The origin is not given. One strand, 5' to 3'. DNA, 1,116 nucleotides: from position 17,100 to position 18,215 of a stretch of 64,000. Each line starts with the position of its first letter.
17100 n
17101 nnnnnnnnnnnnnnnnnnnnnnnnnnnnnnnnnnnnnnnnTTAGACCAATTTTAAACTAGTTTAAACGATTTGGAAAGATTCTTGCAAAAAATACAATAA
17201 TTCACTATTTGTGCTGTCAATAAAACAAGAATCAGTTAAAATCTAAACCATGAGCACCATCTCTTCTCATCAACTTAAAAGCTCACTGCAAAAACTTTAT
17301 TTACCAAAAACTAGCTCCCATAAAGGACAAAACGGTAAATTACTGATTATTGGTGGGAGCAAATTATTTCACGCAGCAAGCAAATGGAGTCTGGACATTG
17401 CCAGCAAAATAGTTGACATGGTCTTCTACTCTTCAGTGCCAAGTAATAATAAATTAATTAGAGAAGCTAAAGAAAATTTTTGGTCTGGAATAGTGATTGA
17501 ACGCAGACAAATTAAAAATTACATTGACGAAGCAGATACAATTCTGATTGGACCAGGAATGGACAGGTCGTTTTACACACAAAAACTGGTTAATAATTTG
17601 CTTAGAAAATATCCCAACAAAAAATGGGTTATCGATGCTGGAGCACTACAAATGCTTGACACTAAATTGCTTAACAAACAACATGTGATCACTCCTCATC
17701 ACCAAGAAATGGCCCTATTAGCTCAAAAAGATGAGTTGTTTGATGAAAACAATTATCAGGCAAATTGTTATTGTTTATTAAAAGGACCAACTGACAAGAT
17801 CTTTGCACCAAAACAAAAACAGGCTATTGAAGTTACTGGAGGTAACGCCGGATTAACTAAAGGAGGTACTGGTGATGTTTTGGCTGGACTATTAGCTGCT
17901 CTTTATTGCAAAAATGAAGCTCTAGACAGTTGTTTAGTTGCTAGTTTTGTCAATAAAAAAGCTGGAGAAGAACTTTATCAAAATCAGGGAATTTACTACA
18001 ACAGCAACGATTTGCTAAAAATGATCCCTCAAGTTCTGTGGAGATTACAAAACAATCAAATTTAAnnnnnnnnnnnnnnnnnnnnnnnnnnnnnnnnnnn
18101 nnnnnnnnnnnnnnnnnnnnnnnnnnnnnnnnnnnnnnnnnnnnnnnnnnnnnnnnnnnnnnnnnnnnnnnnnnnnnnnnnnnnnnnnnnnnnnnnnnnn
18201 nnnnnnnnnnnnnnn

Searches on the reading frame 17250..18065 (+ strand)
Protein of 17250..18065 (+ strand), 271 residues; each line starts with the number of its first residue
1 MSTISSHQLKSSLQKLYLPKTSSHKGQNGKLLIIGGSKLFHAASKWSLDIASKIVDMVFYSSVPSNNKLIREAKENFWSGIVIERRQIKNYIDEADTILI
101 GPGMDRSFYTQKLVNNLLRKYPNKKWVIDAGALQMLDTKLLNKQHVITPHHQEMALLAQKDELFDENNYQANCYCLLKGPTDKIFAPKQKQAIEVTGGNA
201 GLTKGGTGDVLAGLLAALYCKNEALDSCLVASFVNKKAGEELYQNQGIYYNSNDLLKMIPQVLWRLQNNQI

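Call 8: search_protein_families(library=pfam, proteins=[window:17250-18065:+], max_evalue=0.001)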
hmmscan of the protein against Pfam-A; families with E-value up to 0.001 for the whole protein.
window:17250-18065:+ (271 aa): 2 families
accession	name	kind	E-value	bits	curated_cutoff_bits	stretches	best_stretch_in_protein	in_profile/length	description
PF01256.23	Carb_kinase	-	1.4e-32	113.5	27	1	32-260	2-241/242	NAD(P)H-hydrate dehydratase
PF05637.18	Glyco_transf_34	-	0.00073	19.8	23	1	84-189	37-140/238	galactosyl transferase GMA12/MNN10 family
